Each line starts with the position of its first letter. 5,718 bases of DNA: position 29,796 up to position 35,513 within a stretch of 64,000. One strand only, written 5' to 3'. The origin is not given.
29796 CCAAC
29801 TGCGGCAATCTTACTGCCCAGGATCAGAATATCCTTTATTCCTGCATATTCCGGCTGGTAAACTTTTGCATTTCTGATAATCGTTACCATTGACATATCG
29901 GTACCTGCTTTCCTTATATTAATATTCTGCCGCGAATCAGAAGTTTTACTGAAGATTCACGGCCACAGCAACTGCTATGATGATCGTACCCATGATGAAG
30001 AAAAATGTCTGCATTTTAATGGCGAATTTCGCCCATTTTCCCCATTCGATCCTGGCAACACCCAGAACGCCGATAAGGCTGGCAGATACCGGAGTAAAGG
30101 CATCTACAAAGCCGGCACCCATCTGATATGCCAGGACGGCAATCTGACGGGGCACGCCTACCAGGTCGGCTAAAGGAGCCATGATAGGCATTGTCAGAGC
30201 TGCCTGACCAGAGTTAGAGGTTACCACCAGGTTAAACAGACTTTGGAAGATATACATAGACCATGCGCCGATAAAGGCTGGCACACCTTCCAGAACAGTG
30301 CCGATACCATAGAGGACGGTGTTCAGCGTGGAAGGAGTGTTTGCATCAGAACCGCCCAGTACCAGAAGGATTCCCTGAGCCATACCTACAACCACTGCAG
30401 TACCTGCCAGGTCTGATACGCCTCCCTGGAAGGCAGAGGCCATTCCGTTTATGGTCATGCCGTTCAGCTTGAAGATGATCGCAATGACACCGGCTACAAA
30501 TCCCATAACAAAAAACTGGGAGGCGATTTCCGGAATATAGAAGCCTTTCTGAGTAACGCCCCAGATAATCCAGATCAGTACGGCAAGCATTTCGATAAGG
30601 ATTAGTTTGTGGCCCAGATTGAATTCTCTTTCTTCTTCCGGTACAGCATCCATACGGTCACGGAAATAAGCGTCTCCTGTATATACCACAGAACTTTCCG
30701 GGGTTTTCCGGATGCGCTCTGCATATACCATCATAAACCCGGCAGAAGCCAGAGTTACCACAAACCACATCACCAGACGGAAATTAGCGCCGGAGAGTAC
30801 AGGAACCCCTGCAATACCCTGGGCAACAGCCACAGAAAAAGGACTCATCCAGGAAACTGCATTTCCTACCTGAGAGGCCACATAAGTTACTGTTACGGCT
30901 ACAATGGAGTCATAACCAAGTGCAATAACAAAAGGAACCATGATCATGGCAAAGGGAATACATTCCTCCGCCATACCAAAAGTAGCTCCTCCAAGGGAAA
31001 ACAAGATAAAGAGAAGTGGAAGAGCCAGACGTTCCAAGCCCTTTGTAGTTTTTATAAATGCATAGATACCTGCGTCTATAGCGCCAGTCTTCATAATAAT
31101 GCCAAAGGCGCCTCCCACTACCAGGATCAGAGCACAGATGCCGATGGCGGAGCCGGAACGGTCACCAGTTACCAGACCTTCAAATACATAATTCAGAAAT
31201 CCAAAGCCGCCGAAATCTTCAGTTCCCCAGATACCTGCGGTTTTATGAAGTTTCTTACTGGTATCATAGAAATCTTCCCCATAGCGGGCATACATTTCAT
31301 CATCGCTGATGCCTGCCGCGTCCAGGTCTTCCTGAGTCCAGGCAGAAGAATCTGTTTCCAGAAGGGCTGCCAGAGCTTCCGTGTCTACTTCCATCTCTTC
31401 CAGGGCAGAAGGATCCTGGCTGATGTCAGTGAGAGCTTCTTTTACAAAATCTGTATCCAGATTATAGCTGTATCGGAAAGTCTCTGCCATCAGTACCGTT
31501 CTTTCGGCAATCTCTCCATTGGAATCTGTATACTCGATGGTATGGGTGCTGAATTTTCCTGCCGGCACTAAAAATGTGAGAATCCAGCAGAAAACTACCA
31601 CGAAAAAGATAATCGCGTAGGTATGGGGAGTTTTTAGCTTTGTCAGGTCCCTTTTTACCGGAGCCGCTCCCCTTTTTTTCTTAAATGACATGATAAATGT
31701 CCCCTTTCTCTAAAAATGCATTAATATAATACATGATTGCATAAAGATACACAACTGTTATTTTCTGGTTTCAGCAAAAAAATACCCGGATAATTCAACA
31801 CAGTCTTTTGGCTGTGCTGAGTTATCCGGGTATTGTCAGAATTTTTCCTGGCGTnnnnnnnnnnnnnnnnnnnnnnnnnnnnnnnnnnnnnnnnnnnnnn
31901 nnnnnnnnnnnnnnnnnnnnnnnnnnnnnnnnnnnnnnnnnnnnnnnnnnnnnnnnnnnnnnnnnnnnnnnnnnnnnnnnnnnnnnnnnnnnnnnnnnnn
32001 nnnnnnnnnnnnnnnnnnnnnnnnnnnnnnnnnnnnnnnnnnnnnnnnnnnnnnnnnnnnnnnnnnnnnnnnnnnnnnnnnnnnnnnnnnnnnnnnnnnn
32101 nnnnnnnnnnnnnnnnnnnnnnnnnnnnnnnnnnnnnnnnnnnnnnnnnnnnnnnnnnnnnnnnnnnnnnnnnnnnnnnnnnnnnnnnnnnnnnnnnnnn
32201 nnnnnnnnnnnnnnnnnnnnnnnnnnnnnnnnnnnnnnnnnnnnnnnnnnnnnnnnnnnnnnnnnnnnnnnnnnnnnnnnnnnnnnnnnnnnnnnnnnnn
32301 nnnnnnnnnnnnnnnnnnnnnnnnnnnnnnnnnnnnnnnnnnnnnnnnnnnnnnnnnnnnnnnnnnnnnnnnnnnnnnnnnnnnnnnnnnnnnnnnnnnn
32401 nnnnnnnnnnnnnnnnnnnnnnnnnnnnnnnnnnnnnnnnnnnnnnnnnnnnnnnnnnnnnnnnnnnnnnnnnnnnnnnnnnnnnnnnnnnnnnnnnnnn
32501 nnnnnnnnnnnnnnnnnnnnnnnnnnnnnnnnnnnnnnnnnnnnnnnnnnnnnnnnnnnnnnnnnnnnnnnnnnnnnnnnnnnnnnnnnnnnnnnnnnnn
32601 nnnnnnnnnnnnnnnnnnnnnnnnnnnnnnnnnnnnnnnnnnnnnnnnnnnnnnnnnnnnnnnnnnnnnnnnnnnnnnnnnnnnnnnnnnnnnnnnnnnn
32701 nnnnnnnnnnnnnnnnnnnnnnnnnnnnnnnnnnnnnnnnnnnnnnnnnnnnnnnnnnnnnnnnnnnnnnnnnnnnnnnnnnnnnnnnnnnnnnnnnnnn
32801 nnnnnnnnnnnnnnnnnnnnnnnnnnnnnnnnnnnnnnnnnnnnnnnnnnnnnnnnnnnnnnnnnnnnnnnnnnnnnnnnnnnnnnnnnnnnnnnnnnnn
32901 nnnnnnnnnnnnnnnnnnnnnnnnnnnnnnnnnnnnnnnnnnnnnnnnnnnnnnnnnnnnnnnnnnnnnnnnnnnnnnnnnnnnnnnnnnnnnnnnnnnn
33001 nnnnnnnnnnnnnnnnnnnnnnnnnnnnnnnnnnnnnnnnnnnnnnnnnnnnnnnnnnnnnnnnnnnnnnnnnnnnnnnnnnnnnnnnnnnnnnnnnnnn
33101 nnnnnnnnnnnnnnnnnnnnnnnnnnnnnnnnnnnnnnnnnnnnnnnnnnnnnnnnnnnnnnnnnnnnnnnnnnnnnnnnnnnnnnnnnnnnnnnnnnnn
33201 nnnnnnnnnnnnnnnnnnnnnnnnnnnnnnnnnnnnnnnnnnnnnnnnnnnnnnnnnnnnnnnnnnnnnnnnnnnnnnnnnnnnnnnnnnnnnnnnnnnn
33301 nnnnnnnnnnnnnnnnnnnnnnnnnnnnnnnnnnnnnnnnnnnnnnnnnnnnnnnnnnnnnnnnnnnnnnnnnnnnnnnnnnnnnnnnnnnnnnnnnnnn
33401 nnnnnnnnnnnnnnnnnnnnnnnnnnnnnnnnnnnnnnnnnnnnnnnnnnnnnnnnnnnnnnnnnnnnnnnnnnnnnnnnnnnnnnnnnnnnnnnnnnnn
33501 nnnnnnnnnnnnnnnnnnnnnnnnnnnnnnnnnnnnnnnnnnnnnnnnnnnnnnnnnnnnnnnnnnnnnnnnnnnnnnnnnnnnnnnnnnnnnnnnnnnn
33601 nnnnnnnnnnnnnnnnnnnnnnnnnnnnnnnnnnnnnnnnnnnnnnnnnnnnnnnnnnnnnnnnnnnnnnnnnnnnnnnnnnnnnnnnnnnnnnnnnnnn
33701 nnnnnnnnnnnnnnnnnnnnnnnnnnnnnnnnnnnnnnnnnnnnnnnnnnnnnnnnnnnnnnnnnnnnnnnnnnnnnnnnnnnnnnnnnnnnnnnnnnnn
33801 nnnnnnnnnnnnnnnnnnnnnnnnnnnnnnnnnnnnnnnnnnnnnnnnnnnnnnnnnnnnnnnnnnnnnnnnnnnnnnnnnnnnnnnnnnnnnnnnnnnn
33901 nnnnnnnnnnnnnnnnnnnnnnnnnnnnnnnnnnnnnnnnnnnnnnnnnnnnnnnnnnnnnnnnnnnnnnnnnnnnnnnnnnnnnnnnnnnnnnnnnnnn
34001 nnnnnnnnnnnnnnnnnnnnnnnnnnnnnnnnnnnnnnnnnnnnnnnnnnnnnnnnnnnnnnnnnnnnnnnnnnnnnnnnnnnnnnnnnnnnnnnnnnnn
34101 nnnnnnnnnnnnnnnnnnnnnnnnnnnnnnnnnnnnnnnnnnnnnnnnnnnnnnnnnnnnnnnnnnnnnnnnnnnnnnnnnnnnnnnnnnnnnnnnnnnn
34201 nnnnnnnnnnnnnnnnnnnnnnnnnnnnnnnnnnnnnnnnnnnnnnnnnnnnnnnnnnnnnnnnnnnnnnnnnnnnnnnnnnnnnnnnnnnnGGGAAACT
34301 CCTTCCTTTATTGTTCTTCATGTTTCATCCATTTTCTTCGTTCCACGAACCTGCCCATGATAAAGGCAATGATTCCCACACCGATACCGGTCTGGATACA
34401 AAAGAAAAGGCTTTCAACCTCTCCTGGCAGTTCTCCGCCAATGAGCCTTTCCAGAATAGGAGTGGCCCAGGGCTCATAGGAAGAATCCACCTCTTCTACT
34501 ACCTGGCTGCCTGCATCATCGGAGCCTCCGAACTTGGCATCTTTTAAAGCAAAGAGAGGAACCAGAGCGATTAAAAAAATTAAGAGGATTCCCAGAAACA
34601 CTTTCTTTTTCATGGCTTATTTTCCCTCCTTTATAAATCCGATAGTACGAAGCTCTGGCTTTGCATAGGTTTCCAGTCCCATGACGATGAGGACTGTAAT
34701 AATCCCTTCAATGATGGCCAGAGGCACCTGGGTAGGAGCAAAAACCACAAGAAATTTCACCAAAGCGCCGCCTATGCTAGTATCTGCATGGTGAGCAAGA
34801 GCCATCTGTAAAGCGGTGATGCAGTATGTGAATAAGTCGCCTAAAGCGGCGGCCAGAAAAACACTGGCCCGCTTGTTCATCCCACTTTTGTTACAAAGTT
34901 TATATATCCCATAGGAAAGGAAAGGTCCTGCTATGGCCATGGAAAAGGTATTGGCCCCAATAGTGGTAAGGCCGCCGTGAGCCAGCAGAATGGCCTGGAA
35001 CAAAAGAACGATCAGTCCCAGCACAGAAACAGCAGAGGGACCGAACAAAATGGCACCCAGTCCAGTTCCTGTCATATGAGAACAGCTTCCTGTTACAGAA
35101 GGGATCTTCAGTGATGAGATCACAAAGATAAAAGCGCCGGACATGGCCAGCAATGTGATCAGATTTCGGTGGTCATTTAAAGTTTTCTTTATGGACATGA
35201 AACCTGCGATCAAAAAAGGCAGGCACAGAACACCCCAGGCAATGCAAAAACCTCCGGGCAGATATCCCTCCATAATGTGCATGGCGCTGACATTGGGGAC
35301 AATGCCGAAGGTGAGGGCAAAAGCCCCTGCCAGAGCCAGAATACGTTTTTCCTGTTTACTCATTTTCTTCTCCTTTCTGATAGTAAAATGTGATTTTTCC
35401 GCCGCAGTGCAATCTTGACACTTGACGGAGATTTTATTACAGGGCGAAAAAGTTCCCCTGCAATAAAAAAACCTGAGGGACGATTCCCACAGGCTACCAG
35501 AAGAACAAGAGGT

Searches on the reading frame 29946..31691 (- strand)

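Call 3: search_protein_families(library=pfam, proteins=[window:29946-31691:-])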
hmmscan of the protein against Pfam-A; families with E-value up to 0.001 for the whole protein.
window:29946-31691:- (581 aa): 1 family
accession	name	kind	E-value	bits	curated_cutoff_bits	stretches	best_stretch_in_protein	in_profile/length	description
PF03606.21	DcuC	-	2.9e-115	385.9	23.1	1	22-576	2-460/461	C4-dicarboxylate anaerobic carrier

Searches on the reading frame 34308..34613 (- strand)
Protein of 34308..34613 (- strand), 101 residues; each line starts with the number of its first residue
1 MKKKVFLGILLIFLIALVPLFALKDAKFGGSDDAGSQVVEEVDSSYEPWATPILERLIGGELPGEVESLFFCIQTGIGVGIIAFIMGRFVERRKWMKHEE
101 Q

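Call 3: search_protein_families(library=pfam, proteins=[window:34308-34613:-])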
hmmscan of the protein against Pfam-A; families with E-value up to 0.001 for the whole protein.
window:34308-34613:- (101 aa): 1 family
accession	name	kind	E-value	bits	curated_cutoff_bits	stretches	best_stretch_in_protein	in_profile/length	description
PF02553.20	CbiN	-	7e-21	74.4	25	1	8-75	4-66/67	Cobalt transport protein component CbiN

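Call 4: search_protein_families(library=ncbifam, proteins=[window:34308-34613:-])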
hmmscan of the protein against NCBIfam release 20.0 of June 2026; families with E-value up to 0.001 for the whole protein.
window:34308-34613:- (101 aa): 2 families
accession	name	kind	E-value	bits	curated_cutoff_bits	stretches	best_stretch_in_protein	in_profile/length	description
NF002780.0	PRK02898.1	equivalog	7.7e-20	70.7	84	1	2-99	4-100/104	energy-coupling factor ABC transporter substrate-binding protein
TIGR01165.1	cbiN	subfamily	1.5e-17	63.6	104.85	1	2-88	4-88/91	cobalt ECF transporter S component CbiN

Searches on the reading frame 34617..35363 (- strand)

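Call 3: search_protein_families(library=pfam, proteins=[window:34617-35363:-])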
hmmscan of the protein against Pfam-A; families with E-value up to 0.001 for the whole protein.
window:34617-35363:- (248 aa): 1 family
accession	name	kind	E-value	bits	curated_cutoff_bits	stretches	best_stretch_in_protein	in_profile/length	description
PF01891.21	CbiM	-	6.1e-54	183.4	23.1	1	29-233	1-201/205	Cobalt uptake substrate-specific transmembrane region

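Call 4: search_protein_families(library=ncbifam, proteins=[window:34617-35363:-])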
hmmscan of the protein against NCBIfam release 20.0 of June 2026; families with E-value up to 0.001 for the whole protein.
window:34617-35363:- (248 aa): 12 families
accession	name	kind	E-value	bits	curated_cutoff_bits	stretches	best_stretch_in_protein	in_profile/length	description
NF006184.0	PRK08319.1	equivalog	1.5e-89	299.3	180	1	28-245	1-219/224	energy-coupling factor ABC transporter permease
TIGR00123.1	cbiM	equivalog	7.7e-80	267.8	184.15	1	28-229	1-203/214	cobalt ECF transporter S component CbiM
NF008873.0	PRK11909.1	equivalog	2.6e-29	102.6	225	1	28-204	1-175/230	cobalt transporter CbiM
NF004902.0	PRK06265.1-1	equivalog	5.4e-28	98.1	219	1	28-238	1-202/213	cobalt transporter CbiM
NF005598.0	PRK07331.1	equivalog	1.2e-26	93.9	401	1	28-190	1-160/323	cobalt transporter CbiM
NF004906.0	PRK06265.2-1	equivalog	1.7e-15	57.5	205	1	28-237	1-207/212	cobalt transporter CbiM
NF004905.0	PRK06265.1-5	equivalog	1.8e-15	57.6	173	1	28-238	1-196/205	cobalt transporter CbiM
NF004907.0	PRK06265.2-2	subfamily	4.5e-13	49.3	200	1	15-238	8-216/221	cobalt transporter CbiM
NF004908.0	PRK06265.2-3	equivalog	6.4e-12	45.9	205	1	28-241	1-199/211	cobalt transporter CbiM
NF004909.0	PRK06265.2-5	equivalog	1.6e-11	44.7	172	1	28-235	1-191/196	cobalt transporter CbiM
NF004903.0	PRK06265.1-3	equivalog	1e-09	38.2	193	1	43-231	6-191/211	cobalt transporter CbiM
NF004904.0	PRK06265.1-4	equivalog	4.4e-09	36.3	172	1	28-232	1-193/206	cobalt transporter CbiM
